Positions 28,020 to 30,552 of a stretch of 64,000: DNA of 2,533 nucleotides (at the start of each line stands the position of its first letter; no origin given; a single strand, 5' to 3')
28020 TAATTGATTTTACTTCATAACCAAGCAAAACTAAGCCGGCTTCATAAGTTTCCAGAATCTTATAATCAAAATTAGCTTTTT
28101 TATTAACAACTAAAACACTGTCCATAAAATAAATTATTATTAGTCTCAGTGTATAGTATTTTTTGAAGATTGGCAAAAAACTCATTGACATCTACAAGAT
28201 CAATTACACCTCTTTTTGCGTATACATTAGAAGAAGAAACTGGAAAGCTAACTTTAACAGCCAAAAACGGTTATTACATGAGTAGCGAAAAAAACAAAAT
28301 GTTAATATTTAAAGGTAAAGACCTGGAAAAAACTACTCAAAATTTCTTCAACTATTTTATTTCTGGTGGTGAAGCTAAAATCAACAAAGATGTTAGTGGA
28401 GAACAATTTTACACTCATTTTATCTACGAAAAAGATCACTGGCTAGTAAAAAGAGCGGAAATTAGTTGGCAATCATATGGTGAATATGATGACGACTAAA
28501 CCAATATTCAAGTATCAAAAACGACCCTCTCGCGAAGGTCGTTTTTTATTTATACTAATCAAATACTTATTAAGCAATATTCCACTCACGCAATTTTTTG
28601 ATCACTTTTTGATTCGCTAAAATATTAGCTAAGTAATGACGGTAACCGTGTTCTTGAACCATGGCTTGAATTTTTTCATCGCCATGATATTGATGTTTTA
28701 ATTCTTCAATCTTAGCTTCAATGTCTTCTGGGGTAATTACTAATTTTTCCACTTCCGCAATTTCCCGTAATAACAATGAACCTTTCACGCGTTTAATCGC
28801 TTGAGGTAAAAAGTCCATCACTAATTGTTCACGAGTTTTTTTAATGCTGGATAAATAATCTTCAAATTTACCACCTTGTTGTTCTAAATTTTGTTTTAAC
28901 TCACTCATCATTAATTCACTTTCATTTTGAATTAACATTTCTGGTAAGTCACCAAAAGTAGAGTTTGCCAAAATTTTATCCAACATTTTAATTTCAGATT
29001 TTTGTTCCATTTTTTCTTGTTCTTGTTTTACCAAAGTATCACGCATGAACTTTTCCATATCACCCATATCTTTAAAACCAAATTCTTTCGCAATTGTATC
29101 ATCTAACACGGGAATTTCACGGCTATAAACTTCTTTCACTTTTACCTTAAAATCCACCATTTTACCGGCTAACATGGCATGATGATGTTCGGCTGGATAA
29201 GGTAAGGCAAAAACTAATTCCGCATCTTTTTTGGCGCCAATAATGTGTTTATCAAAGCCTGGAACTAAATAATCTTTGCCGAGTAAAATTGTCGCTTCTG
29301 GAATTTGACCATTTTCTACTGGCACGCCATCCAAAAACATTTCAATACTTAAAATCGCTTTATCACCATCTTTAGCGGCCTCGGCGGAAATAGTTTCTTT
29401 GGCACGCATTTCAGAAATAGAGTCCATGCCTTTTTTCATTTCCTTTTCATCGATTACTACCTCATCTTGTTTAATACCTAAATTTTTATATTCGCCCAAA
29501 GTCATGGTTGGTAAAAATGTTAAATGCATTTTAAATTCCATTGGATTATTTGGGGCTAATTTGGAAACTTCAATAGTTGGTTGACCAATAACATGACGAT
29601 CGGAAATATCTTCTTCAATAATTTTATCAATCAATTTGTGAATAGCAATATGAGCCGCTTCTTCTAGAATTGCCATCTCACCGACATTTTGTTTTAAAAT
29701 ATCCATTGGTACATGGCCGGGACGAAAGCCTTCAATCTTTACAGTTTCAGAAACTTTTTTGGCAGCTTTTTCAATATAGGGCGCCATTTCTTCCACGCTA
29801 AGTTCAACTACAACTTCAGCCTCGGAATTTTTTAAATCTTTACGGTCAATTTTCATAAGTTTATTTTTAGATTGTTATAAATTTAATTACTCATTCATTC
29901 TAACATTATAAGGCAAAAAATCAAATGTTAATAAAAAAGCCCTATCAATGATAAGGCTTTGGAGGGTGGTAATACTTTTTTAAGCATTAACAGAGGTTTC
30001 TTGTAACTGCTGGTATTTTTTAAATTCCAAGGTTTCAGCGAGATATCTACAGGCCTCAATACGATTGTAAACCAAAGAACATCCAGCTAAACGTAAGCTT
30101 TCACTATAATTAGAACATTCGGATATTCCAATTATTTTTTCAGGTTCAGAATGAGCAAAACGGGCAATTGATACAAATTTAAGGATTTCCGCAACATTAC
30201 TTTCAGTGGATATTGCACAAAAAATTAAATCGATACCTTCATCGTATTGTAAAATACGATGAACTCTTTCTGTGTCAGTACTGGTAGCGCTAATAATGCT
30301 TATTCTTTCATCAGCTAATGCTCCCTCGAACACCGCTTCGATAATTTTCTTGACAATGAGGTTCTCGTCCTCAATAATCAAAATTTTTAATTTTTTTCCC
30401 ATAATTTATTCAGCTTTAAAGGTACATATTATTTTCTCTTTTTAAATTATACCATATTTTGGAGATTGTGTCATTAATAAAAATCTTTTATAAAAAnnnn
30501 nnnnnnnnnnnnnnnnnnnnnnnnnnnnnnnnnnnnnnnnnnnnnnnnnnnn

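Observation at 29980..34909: Accessory island between tig and hppA: paralogous pseudo-receiver genes bracket a TrmB regulator, ORF-free transcription units and orphan ORFs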

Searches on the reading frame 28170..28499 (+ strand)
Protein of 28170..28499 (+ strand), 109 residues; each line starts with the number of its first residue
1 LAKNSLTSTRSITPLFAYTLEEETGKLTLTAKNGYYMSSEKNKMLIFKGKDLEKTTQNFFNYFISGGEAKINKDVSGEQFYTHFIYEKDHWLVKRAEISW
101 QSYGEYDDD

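Call 9: search_protein_families(library=pfam, proteins=[window:28170-28499:+], max_evalue=1)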
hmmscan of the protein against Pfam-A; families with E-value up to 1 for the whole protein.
window:28170-28499:+ (109 aa): 1 family
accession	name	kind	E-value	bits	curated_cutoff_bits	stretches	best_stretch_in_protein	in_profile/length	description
PF06268.19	Fascin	-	0.019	15.5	23.1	1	7-54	55-102/108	Fascin domain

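Call 12: search_protein_families(library=ncbifam, proteins=[window:28170-28499:+], max_evalue=1)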
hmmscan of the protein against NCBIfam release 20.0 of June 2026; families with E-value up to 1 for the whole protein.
window:28170-28499:+ (109 aa): 1 family
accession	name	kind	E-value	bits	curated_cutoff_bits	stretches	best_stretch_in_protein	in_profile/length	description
NF001556.0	PRK00377.1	equivalog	0.17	11.7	238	1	18-73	69-126/198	cobalt-precorrin-6Y C(15)-methyltransferase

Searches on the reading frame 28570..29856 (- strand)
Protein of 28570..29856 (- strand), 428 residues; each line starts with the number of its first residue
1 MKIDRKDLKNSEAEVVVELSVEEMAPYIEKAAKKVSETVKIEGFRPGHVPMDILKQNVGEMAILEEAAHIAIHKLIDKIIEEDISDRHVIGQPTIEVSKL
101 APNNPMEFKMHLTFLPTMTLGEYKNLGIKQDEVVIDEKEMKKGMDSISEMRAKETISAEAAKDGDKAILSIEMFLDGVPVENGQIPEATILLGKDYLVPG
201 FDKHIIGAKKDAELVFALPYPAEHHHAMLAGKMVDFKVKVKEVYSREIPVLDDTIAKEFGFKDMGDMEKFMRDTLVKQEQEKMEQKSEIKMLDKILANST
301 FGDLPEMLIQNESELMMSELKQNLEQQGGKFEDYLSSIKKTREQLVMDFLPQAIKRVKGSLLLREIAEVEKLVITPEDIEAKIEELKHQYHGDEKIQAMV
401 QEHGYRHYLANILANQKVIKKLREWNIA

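Call 94: find_related_loci(query=window:28570-29856:-, collection=metagenome_contigs, flank=7000)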
Query window:28570-29856:- (428 aa) in metagenome_contigs; peptide patterns used: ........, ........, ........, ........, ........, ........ (x = any residue, [..] = any of these).
55 stretches matched a pattern; 4 encode a relative of the query (tblastn E <= 1e-3); 4 distinct loci.
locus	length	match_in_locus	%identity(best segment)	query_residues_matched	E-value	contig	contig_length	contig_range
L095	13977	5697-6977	81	1-427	0e+0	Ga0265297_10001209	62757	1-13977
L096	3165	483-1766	53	1-428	2e-160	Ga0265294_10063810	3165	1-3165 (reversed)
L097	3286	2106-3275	52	1-390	1e-138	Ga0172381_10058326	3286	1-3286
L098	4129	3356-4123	57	1-256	2e-95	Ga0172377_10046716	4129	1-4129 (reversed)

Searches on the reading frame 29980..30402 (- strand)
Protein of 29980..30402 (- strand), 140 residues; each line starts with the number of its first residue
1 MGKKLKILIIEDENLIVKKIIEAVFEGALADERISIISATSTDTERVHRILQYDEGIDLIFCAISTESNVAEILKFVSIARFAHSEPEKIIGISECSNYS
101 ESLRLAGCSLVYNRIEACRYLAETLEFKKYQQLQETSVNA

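Call 9: search_protein_families(library=pfam, proteins=[window:29980-30402:-], max_evalue=1)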
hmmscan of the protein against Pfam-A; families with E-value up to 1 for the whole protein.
window:29980-30402:- (140 aa): 1 family
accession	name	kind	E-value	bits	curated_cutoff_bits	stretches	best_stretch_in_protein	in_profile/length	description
PF20469.4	OLD-like_TOPRIM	-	0.048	14.6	23.2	1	12-52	13-54/67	Overcoming lysogenization defect protein-like, TOPRIM domain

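Call 12: search_protein_families(library=ncbifam, proteins=[window:29980-30402:-], max_evalue=1)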
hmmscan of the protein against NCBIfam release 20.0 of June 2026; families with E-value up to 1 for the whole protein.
window:29980-30402:- (140 aa): 0 families

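Call 13: find_homologous_proteins(query=window:29980-30402:-)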
Query window:29980-30402:- (140 aa): 1 proteins with E <= 0.001 among 33 candidates.
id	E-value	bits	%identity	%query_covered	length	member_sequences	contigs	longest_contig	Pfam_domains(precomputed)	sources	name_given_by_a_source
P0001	9.9e-77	273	99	95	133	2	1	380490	-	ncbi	ncbi:MAG: hypothetical protein WCK37_03265 [Candidatus Falkowbacteria bacterium]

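Call 14: find_encoding_contigs(protein=P0001, flank=10000, max_places=6)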
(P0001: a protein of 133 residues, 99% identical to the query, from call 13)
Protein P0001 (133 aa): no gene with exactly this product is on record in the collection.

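Call 87: predict_structure(alignment_id=A10)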
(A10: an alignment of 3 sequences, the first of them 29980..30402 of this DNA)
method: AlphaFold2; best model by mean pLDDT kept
length: 140 residues; sequences in the alignment: 3
mean_pLDDT: 85.9   pTM: 0.82
mean pLDDT of the five models: 85.9, 85.3, 80.5, 77.8, 76.9
residues with pLDDT >= 90: 74; 70-90: 51; 50-70: 13; < 50: 2
segments of 3 or more residues with pLDDT < 50: none
pLDDT, mean of each block of 10 residues (from residue 1): 81 91 93 92 91 87 87 91 83 84 91 91 81 59
secondary structure, 60 per line:
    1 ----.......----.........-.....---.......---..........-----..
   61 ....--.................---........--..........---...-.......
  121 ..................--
elements in order: E5-11 H16-24 H26-30 E34-40 H44-53 E59-64 H67-83 E90-94 H97-106 E110-112 H114-138

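Call 92: fold_search(model_id=the predicted structure, library=pdb)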
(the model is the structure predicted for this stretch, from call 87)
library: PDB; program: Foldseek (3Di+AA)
matches with E <= 10: 1598; with E <= 0.001: 26
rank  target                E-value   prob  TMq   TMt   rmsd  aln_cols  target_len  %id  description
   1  5xx1_B                2.8e-05  1.00  0.51  0.13   5.7       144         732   16  Crystal structure of Arginine decarboxylase (AdiA) from Salmonella typhimurium (released 2018-05-16)
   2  5xx1_E                3.4e-05  1.00  0.53  0.14   5.6       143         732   17  Crystal structure of Arginine decarboxylase (AdiA) from Salmonella typhimurium (released 2018-05-16)
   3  5xx1_A                3.8e-05  1.00  0.53  0.14   5.6       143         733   17  Crystal structure of Arginine decarboxylase (AdiA) from Salmonella typhimurium (released 2018-05-16)
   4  5xx1_J                4.1e-05  1.00  0.53  0.14   5.6       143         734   17  Crystal structure of Arginine decarboxylase (AdiA) from Salmonella typhimurium (released 2018-05-16)
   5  5xx1_F                4.6e-05  1.00  0.53  0.14   5.6       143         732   17  Crystal structure of Arginine decarboxylase (AdiA) from Salmonella typhimurium (released 2018-05-16)
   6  5xx1_G                4.6e-05  1.00  0.53  0.14   5.6       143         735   17  Crystal structure of Arginine decarboxylase (AdiA) from Salmonella typhimurium (released 2018-05-16)
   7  5xx1_I                4.6e-05  1.00  0.53  0.14   5.6       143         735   17  Crystal structure of Arginine decarboxylase (AdiA) from Salmonella typhimurium (released 2018-05-16)
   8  5xx1_D                4.9e-05  1.00  0.53  0.14   5.6       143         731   17  Crystal structure of Arginine decarboxylase (AdiA) from Salmonella typhimurium (released 2018-05-16)
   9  5xx1_C                5.2e-05  1.00  0.53  0.14   5.6       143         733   17  Crystal structure of Arginine decarboxylase (AdiA) from Salmonella typhimurium (released 2018-05-16)
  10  5xx1_H                7.6e-05  1.00  0.53  0.14   5.6       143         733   17  Crystal structure of Arginine decarboxylase (AdiA) from Salmonella typhimurium (released 2018-05-16)
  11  2vyc_A                2.1e-04  1.00  0.54  0.13   5.7       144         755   17  Crystal Structure of Acid Induced Arginine Decarboxylase from E. coli (released 2009-03-31)
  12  6swl_A                2.8e-04  1.00  0.57  0.59   4.7       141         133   13  The REC domain of XynC, a response regulator from Geobacillus stearothermophilus (released 2020-10-14)
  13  2zay_A                3.6e-04  1.00  0.50  0.56   5.0       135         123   14  Crystal structure of response regulator from Desulfuromonas acetoxidans (released 2007-10-23)
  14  1zh2_B                3.8e-04  1.00  0.60  0.68   4.2       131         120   18  Crystal Structure Of The Calcium-Bound Receiver Domain Of Kdp Potassium Transport System Response Regulator KdpE (released 2005-12-13)
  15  4mld_A                4.6e-04  1.00  0.63  0.65   4.0       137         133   15  X-ray structure of ComE D58E REC domain from Streptococcus pneumoniae (released 2014-02-19)
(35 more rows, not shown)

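Call 116: search_protein_families(library=padloc, proteins=[window:29980-30402:-], max_evalue=0.01)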
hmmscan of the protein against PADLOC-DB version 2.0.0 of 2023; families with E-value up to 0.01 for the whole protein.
window:29980-30402:- (140 aa): 0 families

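Call 117: search_protein_families(library=phrogs, proteins=[window:29980-30402:-], max_evalue=0.01)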
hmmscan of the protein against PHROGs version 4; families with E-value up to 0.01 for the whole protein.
window:29980-30402:- (140 aa): 0 families
